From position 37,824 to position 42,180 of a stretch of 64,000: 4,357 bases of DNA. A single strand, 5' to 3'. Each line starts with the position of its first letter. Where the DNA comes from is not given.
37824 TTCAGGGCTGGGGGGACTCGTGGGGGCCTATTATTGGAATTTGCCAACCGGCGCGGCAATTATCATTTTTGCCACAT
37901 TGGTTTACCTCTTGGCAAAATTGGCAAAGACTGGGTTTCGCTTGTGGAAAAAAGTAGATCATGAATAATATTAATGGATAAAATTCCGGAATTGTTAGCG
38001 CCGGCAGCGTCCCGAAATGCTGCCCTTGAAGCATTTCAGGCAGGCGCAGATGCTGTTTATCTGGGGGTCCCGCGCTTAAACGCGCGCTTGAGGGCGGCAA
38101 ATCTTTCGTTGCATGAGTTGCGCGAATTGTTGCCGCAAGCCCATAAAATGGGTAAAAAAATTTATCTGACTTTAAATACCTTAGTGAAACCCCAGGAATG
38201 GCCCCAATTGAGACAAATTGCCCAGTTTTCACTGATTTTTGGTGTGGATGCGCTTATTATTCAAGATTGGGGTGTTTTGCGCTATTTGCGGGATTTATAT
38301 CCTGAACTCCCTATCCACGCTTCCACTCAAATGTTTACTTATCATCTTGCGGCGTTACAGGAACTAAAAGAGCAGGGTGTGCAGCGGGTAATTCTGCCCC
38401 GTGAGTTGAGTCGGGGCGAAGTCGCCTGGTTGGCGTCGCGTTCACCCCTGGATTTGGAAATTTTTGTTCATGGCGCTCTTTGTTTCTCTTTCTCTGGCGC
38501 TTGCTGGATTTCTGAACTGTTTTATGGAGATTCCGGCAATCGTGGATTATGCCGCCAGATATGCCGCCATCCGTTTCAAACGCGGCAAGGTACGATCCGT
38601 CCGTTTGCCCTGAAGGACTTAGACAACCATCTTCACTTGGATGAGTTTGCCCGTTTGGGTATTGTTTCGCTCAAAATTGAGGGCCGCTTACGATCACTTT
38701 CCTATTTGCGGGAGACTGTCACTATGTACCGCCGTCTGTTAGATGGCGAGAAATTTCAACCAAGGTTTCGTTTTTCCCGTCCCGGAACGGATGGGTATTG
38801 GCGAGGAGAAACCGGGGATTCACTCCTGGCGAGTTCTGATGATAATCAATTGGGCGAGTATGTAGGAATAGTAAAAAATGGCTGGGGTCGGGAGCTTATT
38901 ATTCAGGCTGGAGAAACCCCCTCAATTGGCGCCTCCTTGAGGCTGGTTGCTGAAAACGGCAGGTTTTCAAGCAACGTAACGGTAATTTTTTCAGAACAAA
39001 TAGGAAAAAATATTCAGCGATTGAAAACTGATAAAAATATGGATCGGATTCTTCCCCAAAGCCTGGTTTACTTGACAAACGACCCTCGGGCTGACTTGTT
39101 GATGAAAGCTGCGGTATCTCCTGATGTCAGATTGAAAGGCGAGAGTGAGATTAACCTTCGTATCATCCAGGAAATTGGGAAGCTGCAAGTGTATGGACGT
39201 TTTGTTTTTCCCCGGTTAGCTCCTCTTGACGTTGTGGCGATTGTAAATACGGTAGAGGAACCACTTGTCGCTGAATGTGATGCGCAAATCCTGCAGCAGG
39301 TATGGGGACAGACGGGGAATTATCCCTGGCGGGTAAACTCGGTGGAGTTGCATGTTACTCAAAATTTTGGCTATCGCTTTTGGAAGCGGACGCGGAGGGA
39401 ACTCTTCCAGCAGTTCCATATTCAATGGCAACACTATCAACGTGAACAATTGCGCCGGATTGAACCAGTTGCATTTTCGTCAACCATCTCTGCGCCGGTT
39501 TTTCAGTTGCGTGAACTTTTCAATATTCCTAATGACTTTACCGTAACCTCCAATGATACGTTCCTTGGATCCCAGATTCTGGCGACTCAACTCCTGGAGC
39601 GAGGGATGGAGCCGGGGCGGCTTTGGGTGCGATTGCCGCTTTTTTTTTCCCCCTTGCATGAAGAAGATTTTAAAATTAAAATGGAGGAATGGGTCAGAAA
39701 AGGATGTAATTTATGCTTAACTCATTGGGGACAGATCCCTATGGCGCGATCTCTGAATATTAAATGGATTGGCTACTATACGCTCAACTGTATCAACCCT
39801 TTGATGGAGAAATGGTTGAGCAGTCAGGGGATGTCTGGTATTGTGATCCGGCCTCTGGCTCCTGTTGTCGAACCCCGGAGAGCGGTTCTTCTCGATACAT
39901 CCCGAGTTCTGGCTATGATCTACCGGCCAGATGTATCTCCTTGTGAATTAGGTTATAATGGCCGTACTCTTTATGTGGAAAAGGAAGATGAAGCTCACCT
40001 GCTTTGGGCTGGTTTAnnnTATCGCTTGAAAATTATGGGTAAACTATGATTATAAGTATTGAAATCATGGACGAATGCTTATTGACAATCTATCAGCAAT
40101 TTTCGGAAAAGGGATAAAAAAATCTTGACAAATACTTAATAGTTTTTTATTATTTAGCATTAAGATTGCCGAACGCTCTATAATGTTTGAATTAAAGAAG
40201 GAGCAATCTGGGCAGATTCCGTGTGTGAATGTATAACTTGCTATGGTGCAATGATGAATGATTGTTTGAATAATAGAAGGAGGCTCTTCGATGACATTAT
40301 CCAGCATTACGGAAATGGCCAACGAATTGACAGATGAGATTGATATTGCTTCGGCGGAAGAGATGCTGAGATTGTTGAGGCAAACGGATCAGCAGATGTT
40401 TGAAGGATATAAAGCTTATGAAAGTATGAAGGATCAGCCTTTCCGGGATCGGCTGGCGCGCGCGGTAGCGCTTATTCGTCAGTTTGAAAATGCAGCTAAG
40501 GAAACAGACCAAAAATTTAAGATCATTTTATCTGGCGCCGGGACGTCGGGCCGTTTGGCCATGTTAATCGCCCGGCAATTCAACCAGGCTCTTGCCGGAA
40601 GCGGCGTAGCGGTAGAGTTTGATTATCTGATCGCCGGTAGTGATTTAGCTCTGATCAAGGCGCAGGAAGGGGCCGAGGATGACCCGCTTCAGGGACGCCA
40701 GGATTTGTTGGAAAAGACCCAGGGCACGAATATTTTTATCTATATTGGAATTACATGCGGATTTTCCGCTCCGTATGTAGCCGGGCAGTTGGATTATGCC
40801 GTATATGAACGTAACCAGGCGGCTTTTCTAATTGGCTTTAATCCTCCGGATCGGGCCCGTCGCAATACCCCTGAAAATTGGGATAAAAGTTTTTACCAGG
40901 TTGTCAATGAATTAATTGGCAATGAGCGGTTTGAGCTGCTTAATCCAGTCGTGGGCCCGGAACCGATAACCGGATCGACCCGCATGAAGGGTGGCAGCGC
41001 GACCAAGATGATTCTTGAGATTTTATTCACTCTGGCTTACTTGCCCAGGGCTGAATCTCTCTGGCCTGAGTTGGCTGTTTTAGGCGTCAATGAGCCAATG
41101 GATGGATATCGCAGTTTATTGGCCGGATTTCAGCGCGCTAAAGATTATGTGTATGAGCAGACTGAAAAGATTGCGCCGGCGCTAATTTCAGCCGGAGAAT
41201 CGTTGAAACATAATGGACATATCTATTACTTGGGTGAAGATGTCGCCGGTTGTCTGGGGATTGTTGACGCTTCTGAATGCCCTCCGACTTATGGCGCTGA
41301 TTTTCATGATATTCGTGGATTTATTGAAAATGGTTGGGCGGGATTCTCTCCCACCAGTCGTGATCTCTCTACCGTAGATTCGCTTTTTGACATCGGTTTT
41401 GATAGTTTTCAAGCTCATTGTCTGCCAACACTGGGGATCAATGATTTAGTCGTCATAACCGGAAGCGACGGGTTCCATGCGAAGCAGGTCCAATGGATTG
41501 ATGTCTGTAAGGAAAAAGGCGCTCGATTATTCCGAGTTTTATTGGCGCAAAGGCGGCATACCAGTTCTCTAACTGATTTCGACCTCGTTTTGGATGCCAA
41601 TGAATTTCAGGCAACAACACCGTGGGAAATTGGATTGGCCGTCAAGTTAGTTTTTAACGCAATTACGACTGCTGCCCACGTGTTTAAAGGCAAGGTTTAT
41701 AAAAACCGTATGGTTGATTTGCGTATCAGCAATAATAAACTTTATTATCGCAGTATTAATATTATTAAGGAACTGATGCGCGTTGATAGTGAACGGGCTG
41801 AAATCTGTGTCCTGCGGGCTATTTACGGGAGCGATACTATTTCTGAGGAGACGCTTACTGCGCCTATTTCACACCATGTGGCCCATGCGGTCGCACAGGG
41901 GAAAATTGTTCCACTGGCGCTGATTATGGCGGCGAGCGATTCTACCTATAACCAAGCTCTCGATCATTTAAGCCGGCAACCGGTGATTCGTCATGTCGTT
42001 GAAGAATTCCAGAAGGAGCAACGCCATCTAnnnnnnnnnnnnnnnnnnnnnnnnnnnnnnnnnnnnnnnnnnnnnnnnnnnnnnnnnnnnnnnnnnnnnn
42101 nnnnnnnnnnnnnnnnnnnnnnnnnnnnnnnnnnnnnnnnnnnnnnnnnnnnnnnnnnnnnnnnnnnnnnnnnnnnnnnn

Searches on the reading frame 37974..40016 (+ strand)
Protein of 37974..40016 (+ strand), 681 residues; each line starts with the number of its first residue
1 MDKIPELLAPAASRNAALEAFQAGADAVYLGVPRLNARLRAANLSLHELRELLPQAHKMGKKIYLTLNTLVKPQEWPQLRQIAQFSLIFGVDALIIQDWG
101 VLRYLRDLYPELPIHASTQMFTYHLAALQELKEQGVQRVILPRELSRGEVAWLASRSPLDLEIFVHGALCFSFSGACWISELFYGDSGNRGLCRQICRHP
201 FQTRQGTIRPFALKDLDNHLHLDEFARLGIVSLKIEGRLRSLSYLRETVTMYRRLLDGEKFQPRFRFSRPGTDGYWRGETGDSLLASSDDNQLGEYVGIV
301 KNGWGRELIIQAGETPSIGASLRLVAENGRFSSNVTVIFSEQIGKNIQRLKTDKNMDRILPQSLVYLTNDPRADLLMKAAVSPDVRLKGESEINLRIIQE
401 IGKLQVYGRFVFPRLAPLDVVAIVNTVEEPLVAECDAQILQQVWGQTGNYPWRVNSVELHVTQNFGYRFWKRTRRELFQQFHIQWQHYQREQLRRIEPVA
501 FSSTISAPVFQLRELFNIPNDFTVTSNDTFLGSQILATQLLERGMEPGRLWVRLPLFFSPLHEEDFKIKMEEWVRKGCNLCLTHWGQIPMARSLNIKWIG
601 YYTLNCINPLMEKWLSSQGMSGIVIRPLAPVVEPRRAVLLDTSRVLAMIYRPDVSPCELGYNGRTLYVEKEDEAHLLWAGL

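Call 33: search_protein_families(library=pfam, proteins=[window:37974-40016:+])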
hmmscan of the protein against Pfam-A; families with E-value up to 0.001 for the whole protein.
window:37974-40016:+ (681 aa): 1 family
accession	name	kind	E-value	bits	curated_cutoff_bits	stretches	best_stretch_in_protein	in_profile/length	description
PF01136.24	Peptidase_U32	-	3e-51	174.4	22.4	1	79-258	4-197/233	Peptidase family U32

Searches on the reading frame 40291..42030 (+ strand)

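Call 33: search_protein_families(library=pfam, proteins=[window:40291-42030:+])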
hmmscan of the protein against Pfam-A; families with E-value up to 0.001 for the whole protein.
window:40291-42030:+ (580 aa): 3 families
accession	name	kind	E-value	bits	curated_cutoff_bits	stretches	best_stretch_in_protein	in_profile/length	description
PF22645.1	GKRP_SIS_N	-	3.8e-38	130.1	27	1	61-170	2-112/113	Glucokinase regulatory protein N-terminal SIS domain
PF20741.3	GKRP-like_C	-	1.4e-30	106.2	27.7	1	471-570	1-100/100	C-terminal lid domain of glucokinase regulatory protein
PF22198.1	GKRP_SIS_2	-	3.6e-18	66.4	27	1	288-389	1-102/191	Glucokinase regulatory protein, second SIS domain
